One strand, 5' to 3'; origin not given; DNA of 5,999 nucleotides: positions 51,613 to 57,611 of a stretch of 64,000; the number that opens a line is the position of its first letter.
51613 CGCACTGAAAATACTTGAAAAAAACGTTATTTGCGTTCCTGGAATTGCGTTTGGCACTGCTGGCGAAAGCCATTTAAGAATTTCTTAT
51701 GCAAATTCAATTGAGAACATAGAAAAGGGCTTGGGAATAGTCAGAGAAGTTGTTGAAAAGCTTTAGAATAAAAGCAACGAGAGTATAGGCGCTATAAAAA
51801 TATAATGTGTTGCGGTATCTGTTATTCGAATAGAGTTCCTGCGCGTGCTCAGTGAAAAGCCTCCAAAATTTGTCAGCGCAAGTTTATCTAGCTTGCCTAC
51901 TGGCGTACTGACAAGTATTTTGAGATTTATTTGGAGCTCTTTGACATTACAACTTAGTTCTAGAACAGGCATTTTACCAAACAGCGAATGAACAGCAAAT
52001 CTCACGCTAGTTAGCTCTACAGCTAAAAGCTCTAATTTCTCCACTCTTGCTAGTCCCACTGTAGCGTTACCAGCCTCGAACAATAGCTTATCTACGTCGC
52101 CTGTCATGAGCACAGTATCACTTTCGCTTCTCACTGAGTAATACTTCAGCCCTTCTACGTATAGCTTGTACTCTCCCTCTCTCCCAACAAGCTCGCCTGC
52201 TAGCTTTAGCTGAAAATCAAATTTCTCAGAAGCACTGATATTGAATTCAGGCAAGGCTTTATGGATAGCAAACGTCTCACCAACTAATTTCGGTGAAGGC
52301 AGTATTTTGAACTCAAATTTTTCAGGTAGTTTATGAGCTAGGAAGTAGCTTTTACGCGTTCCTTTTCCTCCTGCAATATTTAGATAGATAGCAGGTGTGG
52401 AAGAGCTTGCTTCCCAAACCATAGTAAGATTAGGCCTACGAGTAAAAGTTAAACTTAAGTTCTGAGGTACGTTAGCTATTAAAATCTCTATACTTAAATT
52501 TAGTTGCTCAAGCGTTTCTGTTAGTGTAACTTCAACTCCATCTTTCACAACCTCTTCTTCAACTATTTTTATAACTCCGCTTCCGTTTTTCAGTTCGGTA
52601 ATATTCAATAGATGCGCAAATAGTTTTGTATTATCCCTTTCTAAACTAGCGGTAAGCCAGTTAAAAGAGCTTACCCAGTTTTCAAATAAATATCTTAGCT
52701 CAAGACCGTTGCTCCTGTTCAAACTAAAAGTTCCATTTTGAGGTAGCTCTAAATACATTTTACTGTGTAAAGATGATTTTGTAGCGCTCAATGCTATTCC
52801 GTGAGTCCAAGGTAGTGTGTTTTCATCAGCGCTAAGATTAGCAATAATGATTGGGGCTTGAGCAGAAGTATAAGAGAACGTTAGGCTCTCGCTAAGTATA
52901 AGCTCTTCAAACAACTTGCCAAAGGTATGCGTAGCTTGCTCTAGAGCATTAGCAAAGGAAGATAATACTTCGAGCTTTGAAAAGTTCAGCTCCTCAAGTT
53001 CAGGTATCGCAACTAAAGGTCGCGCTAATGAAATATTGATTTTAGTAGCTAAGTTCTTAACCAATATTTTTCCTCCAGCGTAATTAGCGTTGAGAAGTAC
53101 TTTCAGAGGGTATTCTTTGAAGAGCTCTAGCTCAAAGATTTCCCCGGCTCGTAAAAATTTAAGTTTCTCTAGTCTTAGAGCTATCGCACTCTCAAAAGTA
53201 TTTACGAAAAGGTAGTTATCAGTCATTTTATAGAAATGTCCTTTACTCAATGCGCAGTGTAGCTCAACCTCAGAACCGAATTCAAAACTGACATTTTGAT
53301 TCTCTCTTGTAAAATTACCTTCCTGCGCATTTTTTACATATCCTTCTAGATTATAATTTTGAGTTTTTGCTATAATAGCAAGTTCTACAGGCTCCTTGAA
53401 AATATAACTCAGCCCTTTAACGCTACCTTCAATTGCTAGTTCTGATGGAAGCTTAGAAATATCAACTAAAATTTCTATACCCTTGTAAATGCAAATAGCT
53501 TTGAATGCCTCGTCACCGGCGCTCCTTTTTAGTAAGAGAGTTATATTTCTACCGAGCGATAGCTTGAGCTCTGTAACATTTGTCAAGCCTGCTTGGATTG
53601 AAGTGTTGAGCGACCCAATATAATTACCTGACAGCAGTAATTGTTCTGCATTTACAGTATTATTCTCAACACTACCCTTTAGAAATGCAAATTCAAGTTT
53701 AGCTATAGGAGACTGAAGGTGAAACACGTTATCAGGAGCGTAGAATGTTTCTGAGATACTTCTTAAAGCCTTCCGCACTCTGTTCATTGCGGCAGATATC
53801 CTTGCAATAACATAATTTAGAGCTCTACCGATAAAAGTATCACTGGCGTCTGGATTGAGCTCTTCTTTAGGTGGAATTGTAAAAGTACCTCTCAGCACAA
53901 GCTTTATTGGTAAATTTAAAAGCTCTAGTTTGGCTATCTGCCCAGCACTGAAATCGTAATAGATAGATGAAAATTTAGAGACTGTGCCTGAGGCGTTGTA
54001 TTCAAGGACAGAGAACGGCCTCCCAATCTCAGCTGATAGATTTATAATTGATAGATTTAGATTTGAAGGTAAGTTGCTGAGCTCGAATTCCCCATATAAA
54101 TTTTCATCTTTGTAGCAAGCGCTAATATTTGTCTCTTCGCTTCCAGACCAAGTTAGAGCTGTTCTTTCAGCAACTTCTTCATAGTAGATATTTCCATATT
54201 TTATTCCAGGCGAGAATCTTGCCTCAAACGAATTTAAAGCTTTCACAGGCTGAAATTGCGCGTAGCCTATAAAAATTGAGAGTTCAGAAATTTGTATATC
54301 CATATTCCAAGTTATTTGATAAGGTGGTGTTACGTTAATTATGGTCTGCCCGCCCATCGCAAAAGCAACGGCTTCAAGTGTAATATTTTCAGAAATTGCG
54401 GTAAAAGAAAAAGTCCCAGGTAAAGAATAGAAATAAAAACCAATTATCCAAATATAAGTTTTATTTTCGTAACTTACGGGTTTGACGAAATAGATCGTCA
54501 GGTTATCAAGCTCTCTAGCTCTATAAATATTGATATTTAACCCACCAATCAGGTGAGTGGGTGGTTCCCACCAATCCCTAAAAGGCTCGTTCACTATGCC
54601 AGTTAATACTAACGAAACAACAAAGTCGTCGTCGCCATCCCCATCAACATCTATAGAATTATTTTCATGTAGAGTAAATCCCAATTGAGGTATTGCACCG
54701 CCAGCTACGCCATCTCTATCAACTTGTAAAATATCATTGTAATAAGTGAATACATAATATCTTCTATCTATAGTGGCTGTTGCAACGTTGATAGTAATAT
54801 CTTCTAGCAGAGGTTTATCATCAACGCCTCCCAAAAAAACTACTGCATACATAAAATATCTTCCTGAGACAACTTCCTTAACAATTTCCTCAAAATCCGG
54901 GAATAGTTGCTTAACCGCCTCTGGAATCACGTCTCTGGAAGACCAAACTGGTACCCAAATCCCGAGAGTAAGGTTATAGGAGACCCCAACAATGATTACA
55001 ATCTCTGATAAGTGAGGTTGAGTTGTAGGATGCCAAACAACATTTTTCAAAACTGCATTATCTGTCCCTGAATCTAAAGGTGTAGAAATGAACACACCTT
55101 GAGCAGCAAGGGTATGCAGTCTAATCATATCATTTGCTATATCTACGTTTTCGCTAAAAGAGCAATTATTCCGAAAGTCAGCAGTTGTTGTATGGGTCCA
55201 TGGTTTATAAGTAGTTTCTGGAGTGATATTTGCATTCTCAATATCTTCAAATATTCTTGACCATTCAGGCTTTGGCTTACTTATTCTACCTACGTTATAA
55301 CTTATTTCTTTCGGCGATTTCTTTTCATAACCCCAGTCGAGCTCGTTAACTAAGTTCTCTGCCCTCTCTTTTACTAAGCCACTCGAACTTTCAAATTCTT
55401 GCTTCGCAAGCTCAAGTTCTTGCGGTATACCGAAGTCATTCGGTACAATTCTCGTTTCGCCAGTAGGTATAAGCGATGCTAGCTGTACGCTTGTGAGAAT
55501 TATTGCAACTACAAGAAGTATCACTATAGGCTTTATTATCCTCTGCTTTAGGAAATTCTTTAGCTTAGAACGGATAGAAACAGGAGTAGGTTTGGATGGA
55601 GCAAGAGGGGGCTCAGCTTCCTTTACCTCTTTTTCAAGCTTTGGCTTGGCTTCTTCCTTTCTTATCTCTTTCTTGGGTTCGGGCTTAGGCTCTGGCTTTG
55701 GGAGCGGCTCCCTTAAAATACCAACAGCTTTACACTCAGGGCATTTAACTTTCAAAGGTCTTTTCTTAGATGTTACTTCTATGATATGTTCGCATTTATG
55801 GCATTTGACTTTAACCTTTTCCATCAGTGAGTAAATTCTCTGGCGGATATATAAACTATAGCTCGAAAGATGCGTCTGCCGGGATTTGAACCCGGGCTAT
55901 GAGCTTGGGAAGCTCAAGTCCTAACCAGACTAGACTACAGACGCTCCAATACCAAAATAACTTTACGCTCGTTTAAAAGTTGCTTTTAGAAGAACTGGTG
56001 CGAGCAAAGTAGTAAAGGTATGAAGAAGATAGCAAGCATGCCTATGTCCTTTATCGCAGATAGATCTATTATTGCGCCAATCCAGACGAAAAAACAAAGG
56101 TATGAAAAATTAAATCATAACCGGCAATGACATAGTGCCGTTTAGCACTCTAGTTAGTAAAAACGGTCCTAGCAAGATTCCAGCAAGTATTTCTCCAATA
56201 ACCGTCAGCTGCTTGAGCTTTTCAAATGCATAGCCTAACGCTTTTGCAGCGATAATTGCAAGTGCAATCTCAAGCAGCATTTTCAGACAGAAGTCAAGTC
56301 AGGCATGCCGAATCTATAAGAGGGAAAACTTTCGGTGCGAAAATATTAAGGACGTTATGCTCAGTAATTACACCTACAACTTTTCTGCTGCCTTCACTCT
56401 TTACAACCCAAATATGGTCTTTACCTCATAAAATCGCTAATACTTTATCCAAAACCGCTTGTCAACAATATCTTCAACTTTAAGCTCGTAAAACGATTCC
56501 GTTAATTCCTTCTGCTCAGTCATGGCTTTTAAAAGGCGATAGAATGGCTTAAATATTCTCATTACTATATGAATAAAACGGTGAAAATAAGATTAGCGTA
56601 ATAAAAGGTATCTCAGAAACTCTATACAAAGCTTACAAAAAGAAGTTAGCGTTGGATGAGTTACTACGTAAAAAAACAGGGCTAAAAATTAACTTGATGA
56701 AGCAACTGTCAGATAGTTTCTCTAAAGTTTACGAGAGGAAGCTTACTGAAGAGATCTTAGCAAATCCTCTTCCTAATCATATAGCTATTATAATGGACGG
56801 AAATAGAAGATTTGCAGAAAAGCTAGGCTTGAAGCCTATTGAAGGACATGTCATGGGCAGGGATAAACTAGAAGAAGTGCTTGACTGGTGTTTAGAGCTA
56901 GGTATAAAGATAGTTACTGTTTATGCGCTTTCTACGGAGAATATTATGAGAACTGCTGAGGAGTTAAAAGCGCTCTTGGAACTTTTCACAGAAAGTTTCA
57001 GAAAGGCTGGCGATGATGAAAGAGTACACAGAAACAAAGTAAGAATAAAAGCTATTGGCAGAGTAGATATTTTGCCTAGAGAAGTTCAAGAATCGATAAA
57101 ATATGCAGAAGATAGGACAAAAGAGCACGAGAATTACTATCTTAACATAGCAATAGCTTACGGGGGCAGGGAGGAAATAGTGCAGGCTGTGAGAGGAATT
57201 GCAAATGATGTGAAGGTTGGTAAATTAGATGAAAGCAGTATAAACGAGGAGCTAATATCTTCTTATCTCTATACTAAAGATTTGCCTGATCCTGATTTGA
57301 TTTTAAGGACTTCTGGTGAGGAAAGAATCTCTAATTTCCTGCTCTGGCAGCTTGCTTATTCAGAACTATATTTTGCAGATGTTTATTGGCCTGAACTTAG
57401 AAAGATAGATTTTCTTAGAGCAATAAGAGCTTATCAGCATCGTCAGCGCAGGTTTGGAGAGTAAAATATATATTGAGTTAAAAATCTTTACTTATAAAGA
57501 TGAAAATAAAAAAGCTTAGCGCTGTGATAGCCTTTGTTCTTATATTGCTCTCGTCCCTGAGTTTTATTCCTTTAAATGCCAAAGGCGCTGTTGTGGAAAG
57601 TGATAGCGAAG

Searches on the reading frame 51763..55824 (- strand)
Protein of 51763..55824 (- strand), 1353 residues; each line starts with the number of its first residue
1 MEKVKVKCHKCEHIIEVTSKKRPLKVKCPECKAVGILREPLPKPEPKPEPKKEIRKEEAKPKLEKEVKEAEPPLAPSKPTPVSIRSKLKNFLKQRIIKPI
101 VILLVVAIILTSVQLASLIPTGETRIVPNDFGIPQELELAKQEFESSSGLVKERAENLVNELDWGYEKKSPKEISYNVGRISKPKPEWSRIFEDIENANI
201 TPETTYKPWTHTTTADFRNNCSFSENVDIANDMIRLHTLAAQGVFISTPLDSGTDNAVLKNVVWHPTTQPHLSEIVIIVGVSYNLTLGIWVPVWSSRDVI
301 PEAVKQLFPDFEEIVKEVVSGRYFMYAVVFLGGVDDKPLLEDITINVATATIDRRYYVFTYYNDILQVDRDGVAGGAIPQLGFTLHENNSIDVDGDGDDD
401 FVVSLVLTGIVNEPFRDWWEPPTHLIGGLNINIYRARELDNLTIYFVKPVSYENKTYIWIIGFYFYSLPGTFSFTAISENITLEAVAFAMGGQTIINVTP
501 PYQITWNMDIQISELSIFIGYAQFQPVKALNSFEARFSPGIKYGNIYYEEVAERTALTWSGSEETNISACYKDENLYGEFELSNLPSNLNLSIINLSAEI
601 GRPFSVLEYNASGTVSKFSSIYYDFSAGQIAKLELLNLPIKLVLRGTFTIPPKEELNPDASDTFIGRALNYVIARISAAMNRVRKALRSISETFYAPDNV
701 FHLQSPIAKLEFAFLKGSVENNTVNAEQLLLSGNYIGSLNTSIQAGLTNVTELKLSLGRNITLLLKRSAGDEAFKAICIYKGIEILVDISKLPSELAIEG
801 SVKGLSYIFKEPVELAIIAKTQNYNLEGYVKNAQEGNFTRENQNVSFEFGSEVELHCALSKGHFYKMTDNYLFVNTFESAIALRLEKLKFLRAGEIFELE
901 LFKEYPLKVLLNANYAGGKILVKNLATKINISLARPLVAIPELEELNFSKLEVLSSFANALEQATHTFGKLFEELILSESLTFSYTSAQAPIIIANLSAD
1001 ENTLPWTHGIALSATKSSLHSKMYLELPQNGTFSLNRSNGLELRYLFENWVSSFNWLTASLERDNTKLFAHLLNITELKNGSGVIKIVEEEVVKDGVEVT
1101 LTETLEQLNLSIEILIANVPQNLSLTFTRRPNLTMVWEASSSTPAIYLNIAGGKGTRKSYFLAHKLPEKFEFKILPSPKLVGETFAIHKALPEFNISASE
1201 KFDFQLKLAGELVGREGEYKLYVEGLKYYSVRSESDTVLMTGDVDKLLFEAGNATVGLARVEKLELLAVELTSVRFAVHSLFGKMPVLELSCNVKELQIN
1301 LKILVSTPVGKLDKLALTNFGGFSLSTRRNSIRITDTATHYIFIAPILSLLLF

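Call 6: search_protein_families(library=pfam, proteins=[window:51763-55824:-], max_evalue=0.1)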
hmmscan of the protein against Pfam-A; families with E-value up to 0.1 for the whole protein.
window:51763-55824:- (1353 aa): 1 family
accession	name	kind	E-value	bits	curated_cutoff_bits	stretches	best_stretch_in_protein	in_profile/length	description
PF09723.15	Zn_ribbon_8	-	0.012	16.1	34.4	1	7-33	7-34/41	Zinc ribbon domain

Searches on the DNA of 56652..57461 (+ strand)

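Call 14: search_rna_families(sources=[L001], threshold=gathering)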
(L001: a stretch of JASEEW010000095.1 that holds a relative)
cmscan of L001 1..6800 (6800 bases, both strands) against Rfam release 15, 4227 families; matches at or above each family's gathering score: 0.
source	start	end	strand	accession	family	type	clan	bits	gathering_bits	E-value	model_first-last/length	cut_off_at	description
